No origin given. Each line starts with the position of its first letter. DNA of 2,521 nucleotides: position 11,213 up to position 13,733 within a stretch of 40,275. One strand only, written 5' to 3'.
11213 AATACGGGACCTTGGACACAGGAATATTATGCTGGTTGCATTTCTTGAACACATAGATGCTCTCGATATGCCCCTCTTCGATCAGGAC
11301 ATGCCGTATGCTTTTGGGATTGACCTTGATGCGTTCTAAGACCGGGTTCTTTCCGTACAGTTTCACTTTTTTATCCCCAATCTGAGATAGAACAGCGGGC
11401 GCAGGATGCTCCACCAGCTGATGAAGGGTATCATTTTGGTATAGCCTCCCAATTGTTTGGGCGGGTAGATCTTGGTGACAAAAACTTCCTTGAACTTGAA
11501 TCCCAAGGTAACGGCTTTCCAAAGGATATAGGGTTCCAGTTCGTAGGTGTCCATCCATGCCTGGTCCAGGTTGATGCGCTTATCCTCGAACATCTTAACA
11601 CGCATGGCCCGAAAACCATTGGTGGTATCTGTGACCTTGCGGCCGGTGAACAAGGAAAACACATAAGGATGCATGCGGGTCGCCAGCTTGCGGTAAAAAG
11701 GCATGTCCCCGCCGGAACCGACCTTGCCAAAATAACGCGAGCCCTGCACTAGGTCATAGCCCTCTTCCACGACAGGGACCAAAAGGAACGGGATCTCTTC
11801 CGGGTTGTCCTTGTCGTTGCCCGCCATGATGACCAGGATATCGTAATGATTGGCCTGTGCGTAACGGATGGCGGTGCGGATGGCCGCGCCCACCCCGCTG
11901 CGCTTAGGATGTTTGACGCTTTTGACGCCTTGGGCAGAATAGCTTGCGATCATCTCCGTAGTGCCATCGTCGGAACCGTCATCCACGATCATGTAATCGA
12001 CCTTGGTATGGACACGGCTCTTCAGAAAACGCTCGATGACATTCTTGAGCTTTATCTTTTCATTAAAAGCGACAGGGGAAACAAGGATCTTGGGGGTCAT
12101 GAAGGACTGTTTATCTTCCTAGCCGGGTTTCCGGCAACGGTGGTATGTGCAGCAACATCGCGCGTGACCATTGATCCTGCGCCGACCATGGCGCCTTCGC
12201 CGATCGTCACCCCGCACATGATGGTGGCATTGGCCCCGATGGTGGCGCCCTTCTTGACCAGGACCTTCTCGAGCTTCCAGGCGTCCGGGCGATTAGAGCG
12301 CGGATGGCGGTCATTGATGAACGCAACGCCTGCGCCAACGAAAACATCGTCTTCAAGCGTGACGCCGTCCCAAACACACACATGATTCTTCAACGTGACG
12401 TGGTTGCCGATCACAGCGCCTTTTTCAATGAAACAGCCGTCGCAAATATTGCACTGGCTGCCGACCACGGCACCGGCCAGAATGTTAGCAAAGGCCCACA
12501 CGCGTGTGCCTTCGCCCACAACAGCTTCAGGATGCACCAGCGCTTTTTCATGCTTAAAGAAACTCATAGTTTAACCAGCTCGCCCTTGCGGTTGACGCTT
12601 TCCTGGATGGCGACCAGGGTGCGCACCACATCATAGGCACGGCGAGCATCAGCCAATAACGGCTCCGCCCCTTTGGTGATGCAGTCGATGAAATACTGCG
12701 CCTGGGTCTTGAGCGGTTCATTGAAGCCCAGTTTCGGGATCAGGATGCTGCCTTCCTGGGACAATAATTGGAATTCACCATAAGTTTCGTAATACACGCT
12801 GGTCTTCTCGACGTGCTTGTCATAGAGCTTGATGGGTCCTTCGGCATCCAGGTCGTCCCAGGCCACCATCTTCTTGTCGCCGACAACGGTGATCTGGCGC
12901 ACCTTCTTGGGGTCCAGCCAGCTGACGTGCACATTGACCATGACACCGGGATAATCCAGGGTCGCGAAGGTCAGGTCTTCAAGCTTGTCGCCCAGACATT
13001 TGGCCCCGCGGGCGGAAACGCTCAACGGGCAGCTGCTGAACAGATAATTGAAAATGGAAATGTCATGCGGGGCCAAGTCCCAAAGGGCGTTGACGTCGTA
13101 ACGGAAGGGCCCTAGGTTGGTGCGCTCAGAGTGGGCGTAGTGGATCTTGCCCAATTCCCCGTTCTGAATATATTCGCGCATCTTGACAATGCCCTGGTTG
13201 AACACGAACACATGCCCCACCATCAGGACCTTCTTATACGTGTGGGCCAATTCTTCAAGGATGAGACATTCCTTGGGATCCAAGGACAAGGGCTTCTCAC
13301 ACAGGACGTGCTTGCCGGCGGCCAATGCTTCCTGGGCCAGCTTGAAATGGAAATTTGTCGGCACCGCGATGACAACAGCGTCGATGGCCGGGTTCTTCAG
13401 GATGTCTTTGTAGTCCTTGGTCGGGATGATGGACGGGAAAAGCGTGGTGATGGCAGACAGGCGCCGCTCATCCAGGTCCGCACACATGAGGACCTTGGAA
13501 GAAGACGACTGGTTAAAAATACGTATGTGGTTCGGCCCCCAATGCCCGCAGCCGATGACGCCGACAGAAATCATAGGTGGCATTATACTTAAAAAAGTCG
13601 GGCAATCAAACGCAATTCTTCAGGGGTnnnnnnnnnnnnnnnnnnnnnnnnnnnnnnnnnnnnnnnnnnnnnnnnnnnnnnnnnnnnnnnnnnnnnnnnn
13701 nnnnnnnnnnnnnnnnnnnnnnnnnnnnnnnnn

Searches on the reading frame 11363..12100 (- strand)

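Call 16: search_protein_families(library=pfam, max_evalue=0.001, proteins=[window:11363-12100:-])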
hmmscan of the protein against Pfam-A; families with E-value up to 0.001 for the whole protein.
window:11363-12100:- (245 aa): 1 family
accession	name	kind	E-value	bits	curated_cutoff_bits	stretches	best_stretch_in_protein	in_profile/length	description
PF00535.33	Glycos_transf_2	-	2.9e-18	66.8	23.3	1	11-173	6-166/168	Glycosyl transferase family 2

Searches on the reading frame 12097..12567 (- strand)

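Call 16: search_protein_families(library=pfam, max_evalue=0.001, proteins=[window:12097-12567:-])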
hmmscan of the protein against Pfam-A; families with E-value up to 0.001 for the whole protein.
window:12097-12567:- (156 aa): 3 families
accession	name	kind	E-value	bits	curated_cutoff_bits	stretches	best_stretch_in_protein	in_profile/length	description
PF00132.30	Hexapep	-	5.7e-20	70.6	27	3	103-136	3-36/36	Bacterial transferase hexapeptide (six repeats)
PF25084.1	LbH_EIF2B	-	3.7e-10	40.2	54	1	8-79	15-89/105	EIF2B subunit epsilon LbH domain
PF14602.12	Hexapep_2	-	1.6e-09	37.7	27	1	107-136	7-34/34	Hexapeptide repeat of succinyl-transferase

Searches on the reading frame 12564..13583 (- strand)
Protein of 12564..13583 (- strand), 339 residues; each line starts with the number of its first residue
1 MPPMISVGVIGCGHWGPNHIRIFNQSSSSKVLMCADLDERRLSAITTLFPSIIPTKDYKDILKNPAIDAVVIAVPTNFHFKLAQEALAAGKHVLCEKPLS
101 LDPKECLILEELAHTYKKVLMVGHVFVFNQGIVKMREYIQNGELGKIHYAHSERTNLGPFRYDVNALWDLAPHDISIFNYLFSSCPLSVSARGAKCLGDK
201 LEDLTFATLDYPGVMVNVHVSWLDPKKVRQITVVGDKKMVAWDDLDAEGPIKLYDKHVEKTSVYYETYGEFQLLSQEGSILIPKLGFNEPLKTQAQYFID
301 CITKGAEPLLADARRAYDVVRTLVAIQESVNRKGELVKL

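Call 16: search_protein_families(library=pfam, max_evalue=0.001, proteins=[window:12564-13583:-])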
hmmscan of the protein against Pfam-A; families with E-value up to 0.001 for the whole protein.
window:12564-13583:- (339 aa): 3 families
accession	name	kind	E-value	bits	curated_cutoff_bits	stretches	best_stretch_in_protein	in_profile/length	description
PF01408.29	GFO_IDH_MocA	-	3.5e-25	89.5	24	1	5-124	1-120/120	Oxidoreductase family, NAD-binding Rossmann fold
PF22725.1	GFO_IDH_MocA_C3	-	2.2e-16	60.4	27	1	133-240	2-123/124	GFO/IDH/MocA C-terminal domain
PF02894.22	GFO_IDH_MocA_C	-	4.7e-10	40.1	22.9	1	136-334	1-214/218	Oxidoreductase family, C-terminal alpha/beta domain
